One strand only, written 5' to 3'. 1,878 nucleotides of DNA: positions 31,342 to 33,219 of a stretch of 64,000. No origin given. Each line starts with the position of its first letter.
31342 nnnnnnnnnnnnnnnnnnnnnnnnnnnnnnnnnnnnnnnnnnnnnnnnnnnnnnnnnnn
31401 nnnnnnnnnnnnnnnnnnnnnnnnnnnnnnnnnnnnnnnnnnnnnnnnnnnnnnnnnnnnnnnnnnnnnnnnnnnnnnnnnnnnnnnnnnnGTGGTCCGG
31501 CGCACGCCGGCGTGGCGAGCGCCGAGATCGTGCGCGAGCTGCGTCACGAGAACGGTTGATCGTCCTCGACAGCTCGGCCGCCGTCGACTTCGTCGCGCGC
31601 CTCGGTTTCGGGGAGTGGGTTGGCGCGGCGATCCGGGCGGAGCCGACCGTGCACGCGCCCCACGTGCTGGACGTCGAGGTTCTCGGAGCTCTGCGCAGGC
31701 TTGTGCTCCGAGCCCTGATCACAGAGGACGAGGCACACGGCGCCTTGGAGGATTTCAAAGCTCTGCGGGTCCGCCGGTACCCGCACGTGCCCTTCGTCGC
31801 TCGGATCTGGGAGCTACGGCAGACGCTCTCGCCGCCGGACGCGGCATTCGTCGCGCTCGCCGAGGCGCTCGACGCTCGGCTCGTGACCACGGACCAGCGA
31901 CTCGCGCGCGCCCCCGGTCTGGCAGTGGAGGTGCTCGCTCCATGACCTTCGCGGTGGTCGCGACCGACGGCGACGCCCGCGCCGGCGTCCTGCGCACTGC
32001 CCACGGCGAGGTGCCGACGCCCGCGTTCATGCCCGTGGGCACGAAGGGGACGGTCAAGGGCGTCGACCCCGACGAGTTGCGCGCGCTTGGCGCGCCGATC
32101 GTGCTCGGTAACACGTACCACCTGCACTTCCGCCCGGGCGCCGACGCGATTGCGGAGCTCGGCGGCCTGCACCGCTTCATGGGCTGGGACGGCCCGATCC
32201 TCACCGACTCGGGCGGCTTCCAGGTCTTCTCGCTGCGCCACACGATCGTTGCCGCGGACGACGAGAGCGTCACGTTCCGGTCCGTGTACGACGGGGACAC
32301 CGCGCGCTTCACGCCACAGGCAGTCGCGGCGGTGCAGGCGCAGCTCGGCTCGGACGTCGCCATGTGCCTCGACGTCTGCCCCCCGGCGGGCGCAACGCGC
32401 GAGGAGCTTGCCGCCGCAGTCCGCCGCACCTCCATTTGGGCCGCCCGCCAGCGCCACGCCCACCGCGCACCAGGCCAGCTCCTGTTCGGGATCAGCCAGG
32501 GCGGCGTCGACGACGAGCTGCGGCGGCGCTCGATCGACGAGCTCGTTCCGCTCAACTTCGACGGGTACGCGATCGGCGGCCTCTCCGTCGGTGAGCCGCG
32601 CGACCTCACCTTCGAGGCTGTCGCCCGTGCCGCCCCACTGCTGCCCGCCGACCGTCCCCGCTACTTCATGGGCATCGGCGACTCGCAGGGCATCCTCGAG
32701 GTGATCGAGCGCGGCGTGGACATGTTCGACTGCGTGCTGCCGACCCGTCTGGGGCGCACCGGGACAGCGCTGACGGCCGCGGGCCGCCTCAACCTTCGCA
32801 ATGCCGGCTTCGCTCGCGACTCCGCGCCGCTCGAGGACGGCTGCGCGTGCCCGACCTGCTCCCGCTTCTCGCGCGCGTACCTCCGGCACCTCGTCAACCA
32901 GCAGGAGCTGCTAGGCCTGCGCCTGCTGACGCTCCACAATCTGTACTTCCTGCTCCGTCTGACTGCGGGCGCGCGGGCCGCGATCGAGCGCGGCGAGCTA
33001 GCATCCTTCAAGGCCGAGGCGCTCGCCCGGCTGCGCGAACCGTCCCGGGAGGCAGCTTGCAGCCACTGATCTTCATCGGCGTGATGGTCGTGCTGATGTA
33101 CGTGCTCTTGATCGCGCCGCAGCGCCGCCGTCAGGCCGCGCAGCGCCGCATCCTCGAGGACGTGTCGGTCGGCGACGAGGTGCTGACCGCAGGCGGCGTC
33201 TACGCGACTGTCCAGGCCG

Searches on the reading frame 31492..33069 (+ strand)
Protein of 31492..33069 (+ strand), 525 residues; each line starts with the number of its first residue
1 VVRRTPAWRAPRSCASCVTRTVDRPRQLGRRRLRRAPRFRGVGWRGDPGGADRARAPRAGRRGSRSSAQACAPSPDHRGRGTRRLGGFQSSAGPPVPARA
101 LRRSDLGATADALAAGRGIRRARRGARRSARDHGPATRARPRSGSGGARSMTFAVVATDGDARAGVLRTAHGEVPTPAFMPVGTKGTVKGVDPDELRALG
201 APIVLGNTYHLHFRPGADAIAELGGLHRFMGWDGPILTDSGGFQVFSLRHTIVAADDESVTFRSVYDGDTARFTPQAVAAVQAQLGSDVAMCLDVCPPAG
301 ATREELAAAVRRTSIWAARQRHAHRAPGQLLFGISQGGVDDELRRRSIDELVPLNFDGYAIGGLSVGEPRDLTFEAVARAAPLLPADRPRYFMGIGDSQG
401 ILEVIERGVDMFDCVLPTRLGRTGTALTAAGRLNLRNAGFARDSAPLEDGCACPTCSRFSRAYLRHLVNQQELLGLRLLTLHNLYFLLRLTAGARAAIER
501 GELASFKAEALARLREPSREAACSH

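Call 9: search_protein_families(library=pfam, proteins=[window:31492-33069:+], max_evalue=0.001)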
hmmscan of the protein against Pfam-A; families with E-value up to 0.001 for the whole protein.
window:31492-33069:+ (525 aa): 1 family
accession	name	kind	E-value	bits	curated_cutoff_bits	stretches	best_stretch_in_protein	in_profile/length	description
PF01702.25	TGT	-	3.5e-141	470.8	26.3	1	160-513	2-354/357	Queuine tRNA-ribosyltransferase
